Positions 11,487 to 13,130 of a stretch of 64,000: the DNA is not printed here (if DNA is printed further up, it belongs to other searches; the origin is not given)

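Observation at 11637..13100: A degenerate-GGDEF/EAL c-di-GMP phosphodiesterase sits 34 bp upstream of the lyase triplet with no intervening terminator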

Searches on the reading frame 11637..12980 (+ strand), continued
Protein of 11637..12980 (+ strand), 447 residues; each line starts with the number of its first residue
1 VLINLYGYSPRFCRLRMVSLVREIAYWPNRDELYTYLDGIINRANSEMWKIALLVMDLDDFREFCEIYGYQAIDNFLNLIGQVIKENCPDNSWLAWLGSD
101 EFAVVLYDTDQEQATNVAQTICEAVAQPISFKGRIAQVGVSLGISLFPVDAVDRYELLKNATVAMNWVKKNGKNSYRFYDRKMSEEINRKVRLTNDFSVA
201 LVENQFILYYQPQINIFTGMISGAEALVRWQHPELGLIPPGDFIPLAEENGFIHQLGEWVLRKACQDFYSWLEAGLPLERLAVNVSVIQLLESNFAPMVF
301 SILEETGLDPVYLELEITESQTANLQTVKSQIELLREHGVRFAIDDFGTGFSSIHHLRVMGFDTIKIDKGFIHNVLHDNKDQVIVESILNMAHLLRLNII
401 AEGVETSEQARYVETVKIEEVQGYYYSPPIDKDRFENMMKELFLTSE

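Call 46: find_encoding_contigs(protein=P0017, flank=8000, max_places=2)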
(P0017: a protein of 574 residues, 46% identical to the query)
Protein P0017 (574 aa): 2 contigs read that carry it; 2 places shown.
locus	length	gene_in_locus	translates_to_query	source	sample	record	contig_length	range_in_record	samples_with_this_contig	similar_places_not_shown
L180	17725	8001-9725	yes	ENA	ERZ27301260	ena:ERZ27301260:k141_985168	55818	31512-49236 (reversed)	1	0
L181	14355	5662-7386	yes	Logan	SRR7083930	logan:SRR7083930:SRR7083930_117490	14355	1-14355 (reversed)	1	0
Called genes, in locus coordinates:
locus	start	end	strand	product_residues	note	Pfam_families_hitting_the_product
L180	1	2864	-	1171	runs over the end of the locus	PF01855:POR_N, PF17147:PFOR_II, PF01558:POR, PF10371:EKR, PF12838:Fer4_7, PF13183:Fer4_8, PF13484:Fer4_16, PF22338:Pyruv_OxRed_insertion, +8 more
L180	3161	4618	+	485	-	PF01276:OKR_DC_1, PF00266:Aminotran_5 (weak), PF00155:Aminotran_1_2, PF01041:DegT_DnrJ_EryC1, PF03711:OKR_DC_1_C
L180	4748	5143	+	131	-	PF03100:CcmE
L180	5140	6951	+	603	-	PF01578:Cytochrom_C_asm, PF16327:CcmF_C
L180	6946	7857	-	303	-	PF03547:Mem_trans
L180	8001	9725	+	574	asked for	PF00989:PAS, PF08448:PAS_4 (weak), PF13426:PAS_9 (faint), PF00990:GGDEF, PF00563:EAL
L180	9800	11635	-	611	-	PF00664:ABC_membrane, PF02463:SMC_N (faint), PF00005:ABC_tran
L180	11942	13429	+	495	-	PF02446:Glyco_hydro_77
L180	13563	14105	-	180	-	PF02572:CobA_CobO_BtuR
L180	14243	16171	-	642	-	PF00672:HAMP, PF00015:MCPsignal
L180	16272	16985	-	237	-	PF12698:ABC2_membrane_3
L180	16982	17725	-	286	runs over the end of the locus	PF00005:ABC_tran, PF13304:AAA_21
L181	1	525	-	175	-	?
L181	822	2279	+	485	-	PF01276:OKR_DC_1, PF00266:Aminotran_5 (weak), PF00155:Aminotran_1_2, PF01041:DegT_DnrJ_EryC1, PF03711:OKR_DC_1_C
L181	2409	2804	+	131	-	PF03100:CcmE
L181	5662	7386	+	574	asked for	PF00989:PAS, PF08448:PAS_4 (weak), PF13426:PAS_9 (faint), PF00990:GGDEF, PF00563:EAL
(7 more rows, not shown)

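Call 48: search_protein_families(library=ncbifam, proteins=[window:11685-12980:+, L092:11286-12248:+, L093:4105-5148:-, L093:15274-16131:+], max_evalue=0.00001)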
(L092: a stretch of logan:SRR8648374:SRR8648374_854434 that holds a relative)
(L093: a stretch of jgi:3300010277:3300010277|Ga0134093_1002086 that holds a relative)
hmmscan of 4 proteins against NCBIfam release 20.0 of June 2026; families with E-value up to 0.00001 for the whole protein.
window:11685-12980:+ (431 aa): 27 families (the best 25 are shown)
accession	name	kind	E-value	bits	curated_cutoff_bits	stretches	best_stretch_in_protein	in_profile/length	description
NF045675.1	PhdiestaseDibA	equivalog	1.5e-107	360.5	980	1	11-417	211-619/623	phosphodiesterase DibA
NF008467.0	PRK11359.1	equivalog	5.7e-93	312.3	857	1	11-425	384-794/800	oxygen-sensing cyclic-di-GMP phosphodiesterase DosP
NF052458.1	PhdiestGepA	equivalog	1.3e-91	308.1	1200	1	22-416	437-834/840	phosphodiesterase GepA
NF007474.0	PRK10060.1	equivalog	1.5e-90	304.3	782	1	8-425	242-656/663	cyclic di-GMP phosphodiesterase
NF008807.1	PRK11829.1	equivalog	2.3e-73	247.4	733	1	31-421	269-660/670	biofilm formation regulator HmsP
NF053781.1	cdiGMPphdstlr2612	equivalog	7.4e-71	239.2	1600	1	11-425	848-1267/1268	Tlr1612 family c-di-GMP phosphodiesterase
NF007298.0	PRK09776.1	equivalog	2.9e-51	174.5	1135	1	12-411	693-1094/1111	diguanylate cyclase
NF007839.0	PRK10551.1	equivalog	2.8e-49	168.1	461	1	179-425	266-512/518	cyclic di-GMP phosphodiesterase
NF052596.1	RR_EAL_PvrR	equivalog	3.8e-41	141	580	1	168-425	133-391/398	response regulator cyclic di-GMP phosphodiesterase PvrR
NF045673.1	c-di-GMPRcptLapD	equivalog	1.7e-32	112.6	1020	1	35-413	267-644/647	cyclic di-GMP receptor LapD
NF008281.1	PRK11059.1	equivalog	4e-31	108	663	1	36-414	254-630/633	RNase E specificity factor CsrD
NF007423.1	PRK09966.1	equivalog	1.1e-21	77.2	325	1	12-149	248-386/390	diguanylate cyclase DgcN/YfiN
TIGR00254.1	GGDEF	domain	2.9e-21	75.9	37.4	1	11-161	13-165/168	diguanylate cyclase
NF052265.1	EAL_dom_RimA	equivalog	2.9e-20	72.6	430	1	310-416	130-236/248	S6 modification regulatory phosphodiesterase RimA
NF007135.0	PRK09581.1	equivalog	6.3e-20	71.4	474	1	13-159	302-451/457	PleD family two-component system response regulator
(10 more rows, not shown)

L092:11286-12248:+ (320 aa): 23 families
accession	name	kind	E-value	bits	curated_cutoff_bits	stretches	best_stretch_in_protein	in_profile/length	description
TIGR03168.1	1-PFK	subfamily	1.2e-85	287.2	216.4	1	5-316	1-305/305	hexose kinase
TIGR03828.1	pfkB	equivalog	5.5e-82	275.2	292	1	6-316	2-305/305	1-phosphofructokinase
NF007068.0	PRK09513.1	equivalog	1.3e-57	195.3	432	1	1-318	1-311/312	1-phosphofructokinase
NF010033.0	PRK13508.1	equivalog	3.3e-57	194.1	469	1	5-316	2-307/309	tagatose-6-phosphate kinase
TIGR01231.1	lacC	equivalog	1.8e-51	175.3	409.55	1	6-316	3-308/310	tagatose-6-phosphate kinase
NF041320.1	pfkB_Halo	equivalog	9.3e-45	153.3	400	1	5-313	2-297/302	1-phosphofructokinase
NF007632.0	PRK10294.1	equivalog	1.6e-36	126.1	353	1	4-311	3-305/310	6-phosphofructokinase II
TIGR02152.1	D_ribokin_bact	equivalog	2.1e-21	76.5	299.65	1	13-294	8-282/298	ribokinase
NF008353.0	PRK11142.1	equivalog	6.4e-18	65.3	341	1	5-295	6-286/307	ribokinase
NF006957.1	PRK09434.1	equivalog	6.2e-16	58.8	450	1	185-295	178-289/302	fructokinase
TIGR04382.1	myo_inos_iolC_N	equivalog_domain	3.6e-14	52.8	300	1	164-294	185-291/309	5-dehydro-2-deoxygluconokinase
TIGR02198.1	rfaE_dom_I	equivalog_domain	1.4e-13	50.6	345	1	31-292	40-296/315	D-glycero-beta-D-manno-heptose-7-phosphate kinase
NF007321.0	PRK09813.1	equivalog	1.9e-11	43.9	247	1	206-290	169-252/261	fructoselysine 6-kinase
NF007416.0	PRK09954.1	equivalog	6.4e-11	41.8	561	1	33-286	87-334/362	sugar kinase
NF004398.0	PRK05756.1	equivalog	1.6e-10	40.8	292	1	170-288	123-249/287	pyridoxal kinase PdxY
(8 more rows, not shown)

L093:4105-5148:- (347 aa): 2 families
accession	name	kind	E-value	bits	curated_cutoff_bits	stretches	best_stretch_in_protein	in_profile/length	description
TIGR02636.1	galM_Leloir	equivalog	1.2e-92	310.6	397.65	1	7-343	4-336/336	galactose-1-epimerase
NF008277.0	PRK11055.1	subfamily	4.6e-89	299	240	1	7-344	16-348/349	galactose-1-epimerase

L093:15274-16131:+ (285 aa): 28 families (the best 25 are shown)
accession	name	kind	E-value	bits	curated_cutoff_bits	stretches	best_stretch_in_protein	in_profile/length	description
NF009446.0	PRK12804.1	subfamily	1.1e-99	333.7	352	1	1-283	1-300/301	flagellin Hag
NF009448.0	PRK12806.1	equivalog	9.2e-88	295.1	531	2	3-174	5-177/475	flagellin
NF006467.0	PRK08869.1-2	subfamily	3.2e-79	266.9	443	2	3-169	5-173/400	flagellin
NF006466.0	PRK08869.1-1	subfamily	6.1e-79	266.3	426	2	2-167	4-170/377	flagellin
NF006468.0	PRK08869.1-3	subfamily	5.7e-78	262.6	436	2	2-166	4-169/378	polar flagellin E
NF009444.0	PRK12802.1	equivalog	4.1e-77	259.5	332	1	2-283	4-281/282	flagellin domain-containing protein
NF005294.0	PRK06819.1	subfamily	2.3e-76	257.7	387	2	3-192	5-193/376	FliC/FljB family flagellin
NF006469.0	PRK08869.1-4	equivalog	8e-73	246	627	2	2-169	4-172/377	flagellin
NF005953.0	PRK08026.1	subfamily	1.1e-69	236.5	619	2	3-190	5-192/548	FliC/FljB family flagellin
NF009449.0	PRK12807.1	subfamily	1.5e-62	211.7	347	1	1-283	1-286/287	flagellin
NF006470.0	PRK08869.1-5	equivalog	1.7e-57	195.4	423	2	3-167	4-170/388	flagellin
NF010115.0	PRK13588.1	subfamily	3.2e-57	194.6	503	2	2-173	4-176/514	flagellin B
NF009445.0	PRK12803.1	equivalog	7.4e-56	189.8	450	2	1-135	1-135/335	flagellin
NF009450.0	PRK12808.1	equivalog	2e-55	189.2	476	2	1-175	1-177/476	flagellin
NF038071.1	lat_flg_LafA_2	exception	3.1e-54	184.3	365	1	3-283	5-283/284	lateral flagellin LafA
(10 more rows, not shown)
